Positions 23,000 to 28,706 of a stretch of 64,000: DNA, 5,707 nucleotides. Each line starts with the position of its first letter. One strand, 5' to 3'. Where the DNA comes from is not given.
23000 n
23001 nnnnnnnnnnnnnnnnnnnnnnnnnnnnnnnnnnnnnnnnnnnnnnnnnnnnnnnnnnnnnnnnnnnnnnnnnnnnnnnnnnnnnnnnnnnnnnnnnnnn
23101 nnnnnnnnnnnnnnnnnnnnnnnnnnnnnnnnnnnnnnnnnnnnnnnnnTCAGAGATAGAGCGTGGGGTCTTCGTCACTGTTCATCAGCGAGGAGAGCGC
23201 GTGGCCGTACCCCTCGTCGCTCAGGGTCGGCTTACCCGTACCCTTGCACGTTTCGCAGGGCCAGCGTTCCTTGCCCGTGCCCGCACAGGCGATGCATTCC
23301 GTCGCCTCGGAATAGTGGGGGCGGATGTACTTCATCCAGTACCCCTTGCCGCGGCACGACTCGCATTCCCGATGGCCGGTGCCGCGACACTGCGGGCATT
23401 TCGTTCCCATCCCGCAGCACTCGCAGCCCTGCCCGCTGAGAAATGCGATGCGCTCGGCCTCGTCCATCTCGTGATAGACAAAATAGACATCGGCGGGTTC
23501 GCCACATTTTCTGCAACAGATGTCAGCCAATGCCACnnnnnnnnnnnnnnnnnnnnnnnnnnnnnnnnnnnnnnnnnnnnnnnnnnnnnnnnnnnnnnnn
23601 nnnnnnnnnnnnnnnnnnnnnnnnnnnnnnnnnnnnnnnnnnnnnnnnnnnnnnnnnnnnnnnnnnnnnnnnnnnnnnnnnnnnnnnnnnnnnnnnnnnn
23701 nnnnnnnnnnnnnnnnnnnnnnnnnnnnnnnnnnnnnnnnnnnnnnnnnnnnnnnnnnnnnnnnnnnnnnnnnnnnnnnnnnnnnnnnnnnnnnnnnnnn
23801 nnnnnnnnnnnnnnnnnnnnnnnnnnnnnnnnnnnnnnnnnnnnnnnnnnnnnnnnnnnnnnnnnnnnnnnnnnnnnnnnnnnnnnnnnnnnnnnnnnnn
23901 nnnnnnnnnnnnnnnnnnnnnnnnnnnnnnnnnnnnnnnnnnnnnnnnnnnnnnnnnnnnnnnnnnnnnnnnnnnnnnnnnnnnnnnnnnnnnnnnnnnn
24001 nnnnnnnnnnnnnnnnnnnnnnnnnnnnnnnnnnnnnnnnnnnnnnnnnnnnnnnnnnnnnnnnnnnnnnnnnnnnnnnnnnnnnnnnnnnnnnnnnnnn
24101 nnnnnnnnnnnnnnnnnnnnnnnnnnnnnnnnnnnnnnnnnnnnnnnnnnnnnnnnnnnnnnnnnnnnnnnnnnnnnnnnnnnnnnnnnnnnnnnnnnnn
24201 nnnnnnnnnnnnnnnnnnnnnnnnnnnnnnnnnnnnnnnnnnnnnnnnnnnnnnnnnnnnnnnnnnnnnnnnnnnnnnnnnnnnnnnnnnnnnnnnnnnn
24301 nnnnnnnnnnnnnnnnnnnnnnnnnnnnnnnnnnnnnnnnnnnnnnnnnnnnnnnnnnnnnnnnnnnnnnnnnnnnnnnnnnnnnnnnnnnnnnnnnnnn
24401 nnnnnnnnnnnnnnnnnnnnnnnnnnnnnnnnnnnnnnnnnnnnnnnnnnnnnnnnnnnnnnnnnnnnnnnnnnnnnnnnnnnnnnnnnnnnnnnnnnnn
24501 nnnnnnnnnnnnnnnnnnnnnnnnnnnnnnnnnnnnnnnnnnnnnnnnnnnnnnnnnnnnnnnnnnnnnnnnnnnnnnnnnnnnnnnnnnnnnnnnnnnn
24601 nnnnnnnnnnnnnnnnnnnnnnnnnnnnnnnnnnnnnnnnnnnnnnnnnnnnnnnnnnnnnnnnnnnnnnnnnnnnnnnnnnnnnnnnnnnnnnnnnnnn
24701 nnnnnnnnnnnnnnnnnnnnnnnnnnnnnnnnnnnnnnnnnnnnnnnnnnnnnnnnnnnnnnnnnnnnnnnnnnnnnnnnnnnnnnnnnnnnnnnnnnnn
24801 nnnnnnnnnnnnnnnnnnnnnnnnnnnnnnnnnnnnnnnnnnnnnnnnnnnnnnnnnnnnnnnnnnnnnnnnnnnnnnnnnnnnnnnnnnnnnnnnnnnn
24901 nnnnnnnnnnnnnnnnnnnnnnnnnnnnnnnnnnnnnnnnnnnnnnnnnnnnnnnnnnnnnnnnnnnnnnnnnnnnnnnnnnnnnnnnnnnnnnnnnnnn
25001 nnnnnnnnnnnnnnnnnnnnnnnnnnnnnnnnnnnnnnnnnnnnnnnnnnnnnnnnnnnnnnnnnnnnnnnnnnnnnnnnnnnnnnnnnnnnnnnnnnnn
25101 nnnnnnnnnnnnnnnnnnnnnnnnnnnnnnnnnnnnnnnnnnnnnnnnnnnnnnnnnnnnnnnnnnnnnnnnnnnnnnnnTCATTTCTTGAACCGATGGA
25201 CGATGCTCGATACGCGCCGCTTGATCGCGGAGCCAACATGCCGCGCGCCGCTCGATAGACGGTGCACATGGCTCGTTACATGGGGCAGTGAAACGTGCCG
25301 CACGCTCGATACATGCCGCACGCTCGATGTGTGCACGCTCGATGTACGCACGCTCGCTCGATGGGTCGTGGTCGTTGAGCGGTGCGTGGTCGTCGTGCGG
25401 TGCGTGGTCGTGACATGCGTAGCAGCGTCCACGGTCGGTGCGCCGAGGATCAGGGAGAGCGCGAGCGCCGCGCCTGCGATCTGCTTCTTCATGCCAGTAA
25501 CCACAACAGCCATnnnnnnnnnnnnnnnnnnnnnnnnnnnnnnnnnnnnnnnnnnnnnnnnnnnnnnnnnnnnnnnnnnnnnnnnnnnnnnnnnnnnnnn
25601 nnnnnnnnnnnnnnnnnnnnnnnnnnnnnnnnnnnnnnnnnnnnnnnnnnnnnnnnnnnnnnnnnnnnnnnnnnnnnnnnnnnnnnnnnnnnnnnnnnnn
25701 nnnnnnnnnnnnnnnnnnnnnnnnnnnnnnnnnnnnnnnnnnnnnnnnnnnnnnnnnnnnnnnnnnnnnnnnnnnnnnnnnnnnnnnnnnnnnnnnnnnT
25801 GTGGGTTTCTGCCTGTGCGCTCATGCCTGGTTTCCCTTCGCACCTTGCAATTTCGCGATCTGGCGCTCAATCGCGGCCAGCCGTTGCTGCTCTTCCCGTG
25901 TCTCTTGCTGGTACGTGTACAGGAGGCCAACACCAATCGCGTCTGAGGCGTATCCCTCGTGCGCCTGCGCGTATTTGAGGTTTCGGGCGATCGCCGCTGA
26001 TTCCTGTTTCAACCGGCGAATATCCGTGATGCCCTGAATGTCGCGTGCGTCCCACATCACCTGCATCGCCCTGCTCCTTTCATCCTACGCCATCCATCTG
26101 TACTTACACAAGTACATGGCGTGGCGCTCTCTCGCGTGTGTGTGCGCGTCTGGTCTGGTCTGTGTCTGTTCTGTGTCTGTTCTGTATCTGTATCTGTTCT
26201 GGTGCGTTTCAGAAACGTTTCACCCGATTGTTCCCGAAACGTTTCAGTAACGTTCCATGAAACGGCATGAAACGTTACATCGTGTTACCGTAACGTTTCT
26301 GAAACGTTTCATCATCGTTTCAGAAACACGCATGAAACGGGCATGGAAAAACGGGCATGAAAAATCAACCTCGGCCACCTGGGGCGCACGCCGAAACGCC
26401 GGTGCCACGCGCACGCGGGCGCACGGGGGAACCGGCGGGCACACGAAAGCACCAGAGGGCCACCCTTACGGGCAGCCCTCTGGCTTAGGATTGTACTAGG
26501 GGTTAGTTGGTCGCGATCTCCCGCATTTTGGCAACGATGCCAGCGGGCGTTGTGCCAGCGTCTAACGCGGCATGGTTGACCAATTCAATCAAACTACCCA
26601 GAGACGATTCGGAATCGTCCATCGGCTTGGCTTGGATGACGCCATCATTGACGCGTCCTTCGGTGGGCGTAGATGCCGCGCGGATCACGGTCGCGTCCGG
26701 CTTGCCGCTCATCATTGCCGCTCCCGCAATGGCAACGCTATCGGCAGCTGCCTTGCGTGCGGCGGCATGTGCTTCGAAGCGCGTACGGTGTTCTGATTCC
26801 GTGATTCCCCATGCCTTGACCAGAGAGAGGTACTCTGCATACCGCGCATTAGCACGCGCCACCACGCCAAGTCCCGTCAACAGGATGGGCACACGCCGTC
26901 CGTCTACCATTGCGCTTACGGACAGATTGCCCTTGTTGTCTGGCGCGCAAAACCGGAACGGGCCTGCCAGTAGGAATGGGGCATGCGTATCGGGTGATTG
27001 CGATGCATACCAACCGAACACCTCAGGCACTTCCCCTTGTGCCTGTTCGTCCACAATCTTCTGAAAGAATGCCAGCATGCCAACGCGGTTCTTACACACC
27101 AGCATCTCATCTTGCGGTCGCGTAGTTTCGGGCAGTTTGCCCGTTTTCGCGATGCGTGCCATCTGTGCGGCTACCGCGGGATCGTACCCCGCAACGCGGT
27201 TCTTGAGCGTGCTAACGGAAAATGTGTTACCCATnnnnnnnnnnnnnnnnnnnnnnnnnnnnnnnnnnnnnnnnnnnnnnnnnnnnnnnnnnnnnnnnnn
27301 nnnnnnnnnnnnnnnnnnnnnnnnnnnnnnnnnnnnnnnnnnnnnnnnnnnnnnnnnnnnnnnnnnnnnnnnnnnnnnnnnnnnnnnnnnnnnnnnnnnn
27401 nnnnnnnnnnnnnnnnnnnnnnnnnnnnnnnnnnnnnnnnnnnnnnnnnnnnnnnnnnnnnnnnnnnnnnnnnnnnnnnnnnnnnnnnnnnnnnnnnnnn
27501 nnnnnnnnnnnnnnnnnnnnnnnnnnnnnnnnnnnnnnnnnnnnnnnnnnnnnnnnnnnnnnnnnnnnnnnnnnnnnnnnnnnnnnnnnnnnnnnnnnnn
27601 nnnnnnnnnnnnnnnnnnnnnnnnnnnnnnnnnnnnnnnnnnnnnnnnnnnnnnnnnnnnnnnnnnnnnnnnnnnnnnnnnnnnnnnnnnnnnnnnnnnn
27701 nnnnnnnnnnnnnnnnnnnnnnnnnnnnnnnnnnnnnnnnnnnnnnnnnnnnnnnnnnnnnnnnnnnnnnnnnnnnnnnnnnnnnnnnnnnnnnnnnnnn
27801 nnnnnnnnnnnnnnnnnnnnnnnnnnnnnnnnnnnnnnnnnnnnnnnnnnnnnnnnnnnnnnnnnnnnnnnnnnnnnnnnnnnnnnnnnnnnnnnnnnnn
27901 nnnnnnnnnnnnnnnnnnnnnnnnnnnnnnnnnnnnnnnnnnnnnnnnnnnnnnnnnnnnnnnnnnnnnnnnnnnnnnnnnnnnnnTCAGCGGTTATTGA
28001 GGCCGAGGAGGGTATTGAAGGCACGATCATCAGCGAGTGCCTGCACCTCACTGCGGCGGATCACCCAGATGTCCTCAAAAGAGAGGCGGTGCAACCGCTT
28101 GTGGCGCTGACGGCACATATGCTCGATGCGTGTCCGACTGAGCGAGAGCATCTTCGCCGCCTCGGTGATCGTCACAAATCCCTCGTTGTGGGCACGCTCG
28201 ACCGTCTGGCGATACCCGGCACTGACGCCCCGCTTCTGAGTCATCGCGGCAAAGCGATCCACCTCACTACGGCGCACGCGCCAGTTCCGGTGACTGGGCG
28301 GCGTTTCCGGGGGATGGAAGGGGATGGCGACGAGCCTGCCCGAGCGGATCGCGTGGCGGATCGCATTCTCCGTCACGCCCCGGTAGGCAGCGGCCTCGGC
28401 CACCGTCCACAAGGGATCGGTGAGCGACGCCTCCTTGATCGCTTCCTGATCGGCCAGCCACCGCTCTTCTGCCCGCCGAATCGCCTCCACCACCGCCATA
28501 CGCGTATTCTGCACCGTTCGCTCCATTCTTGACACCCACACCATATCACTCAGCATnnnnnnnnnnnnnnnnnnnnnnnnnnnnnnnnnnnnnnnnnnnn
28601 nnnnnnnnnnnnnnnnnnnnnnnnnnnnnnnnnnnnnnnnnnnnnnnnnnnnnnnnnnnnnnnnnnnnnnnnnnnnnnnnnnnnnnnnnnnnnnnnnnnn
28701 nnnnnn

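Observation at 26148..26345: Second, non-coding copy of the replication-origin iteron block 24.6 kb from the initiator gene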

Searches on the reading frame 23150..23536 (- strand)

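Call 91: search_protein_families(library=pfam, proteins=[window:23150-23536:-], max_evalue=0.001)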
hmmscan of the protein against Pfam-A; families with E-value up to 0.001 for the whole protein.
window:23150-23536:- (128 aa): 1 family
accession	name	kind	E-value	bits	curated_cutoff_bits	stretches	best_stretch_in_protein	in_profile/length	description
PF00684.25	DnaJ_CXXCXGXG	-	8e-07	29.7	32.7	1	47-101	1-65/65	DnaJ central domain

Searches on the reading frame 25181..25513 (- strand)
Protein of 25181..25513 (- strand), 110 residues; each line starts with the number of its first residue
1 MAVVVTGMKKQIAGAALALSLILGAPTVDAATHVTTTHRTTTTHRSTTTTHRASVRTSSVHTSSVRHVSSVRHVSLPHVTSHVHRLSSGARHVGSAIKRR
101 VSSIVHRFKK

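Call 9: search_protein_families(library=pfam, proteins=[window:25181-25513:-], max_evalue=0.01)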
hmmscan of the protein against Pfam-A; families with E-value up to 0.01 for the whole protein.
window:25181-25513:- (110 aa): 1 family
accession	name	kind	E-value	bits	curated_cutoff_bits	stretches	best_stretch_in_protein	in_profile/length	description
PF21827.1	New_glue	-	0.0035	17.5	31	1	27-86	19-84/94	New glue protein family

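Call 47: search_protein_families(library=phrogs, proteins=[window:25181-25513:-], max_evalue=0.001)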
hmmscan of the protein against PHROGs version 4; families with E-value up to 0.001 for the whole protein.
window:25181-25513:- (110 aa): 0 families

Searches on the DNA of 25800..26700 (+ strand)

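Call 7: search_dna_similar(query=window:25800-26520:+, collection=phages, mode=distant, max_rows=30)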
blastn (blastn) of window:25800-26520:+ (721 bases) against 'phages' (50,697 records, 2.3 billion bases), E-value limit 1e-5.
No match.

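Call 82: search_rna_families(source=window, start=25800, end=26700, threshold=evalue, max_evalue=1)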
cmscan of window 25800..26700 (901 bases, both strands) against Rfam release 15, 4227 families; matches with E-value up to 1: 1.
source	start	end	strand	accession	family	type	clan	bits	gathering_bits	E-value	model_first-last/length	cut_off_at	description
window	26268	26344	-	RF03749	MIR2617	Gene; miRNA;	-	22.4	46.5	0.48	1-86/86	no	MIR2617 microRNA precursor family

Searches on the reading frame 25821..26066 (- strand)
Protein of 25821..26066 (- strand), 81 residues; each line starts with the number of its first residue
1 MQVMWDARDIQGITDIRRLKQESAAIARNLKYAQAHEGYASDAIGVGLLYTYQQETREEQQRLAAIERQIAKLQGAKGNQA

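Call 9: search_protein_families(library=pfam, proteins=[window:25821-26066:-], max_evalue=0.01)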
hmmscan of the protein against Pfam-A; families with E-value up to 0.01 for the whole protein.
window:25821-26066:- (81 aa): 0 families

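Call 47: search_protein_families(library=phrogs, proteins=[window:25821-26066:-], max_evalue=0.001)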
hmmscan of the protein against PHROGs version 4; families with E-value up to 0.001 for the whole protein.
window:25821-26066:- (81 aa): 0 families

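Call 59: find_related_loci(query=window:25821-26066:-, collection=viral_contigs, flank=4000)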
Query window:25821-26066:- (81 aa) in viral_contigs; peptide patterns used: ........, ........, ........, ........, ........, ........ (x = any residue, [..] = any of these).
48 stretches matched a pattern, but none encodes a relative of the query by tblastn (E <= 1e-3).

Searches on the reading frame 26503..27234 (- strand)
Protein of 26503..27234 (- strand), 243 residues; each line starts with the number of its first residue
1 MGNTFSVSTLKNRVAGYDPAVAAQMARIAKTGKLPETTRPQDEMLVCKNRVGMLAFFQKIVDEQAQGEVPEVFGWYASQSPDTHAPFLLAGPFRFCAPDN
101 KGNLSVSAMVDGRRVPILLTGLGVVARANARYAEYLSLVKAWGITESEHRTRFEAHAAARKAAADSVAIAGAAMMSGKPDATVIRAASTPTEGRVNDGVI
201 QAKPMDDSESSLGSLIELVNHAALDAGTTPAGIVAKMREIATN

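Call 60: find_related_loci(query=window:26503-27234:-, collection=viral_contigs, flank=4000)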
Query window:26503-27234:- (243 aa) in viral_contigs; peptide patterns used: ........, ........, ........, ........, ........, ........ (x = any residue, [..] = any of these).
9 stretches matched a pattern, but none encodes a relative of the query by tblastn (E <= 1e-3).

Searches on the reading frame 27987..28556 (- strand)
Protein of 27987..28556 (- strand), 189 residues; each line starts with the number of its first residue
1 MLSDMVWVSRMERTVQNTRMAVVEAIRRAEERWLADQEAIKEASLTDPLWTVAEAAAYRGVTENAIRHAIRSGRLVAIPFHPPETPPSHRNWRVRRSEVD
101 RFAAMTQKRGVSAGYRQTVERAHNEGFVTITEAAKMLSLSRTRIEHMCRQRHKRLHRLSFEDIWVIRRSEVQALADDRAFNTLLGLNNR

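Call 9: search_protein_families(library=pfam, proteins=[window:27987-28556:-], max_evalue=0.01)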
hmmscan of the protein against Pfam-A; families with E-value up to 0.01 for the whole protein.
window:27987-28556:- (189 aa): 4 families
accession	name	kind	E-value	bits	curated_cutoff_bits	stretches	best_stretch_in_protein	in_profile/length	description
PF12728.13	HTH_17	-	4.1e-15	56.2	27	2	51-104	3-48/51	Helix-turn-helix domain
PF13338.12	AbiEi_4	-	4.1e-06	27.2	25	0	51-76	15-39/49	Transcriptional regulator, AbiEi antitoxin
PF21531.3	Rv2175c_wHTH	-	1.3e-05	25.6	27.1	0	127-152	15-40/57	DNA-binding protein Rv2175c, wHTH domain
PF20038.5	HTH_59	-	2.7e-05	24.5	27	0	50-98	8-56/66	Helix-turn-helix domain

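Call 47: search_protein_families(library=phrogs, proteins=[window:27987-28556:-], max_evalue=0.001)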
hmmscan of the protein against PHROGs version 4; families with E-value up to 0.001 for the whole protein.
window:27987-28556:- (189 aa): 5 families
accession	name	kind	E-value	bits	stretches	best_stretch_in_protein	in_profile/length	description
phrog_66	-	integration and excision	1.9e-10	42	1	25-105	64-142/412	excisionase and transcriptional regulator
phrog_2655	-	integration and excision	4.9e-06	27.3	0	47-78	112-143/181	excisionase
phrog_2907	-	integration and excision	6.7e-05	24.3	0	50-82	7-39/117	excisionase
phrog_6058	-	unknown function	0.00021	22.1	0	36-75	11-50/113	-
phrog_1831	-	transcription regulation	0.00084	20.3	0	35-105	22-92/121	transcriptional regulator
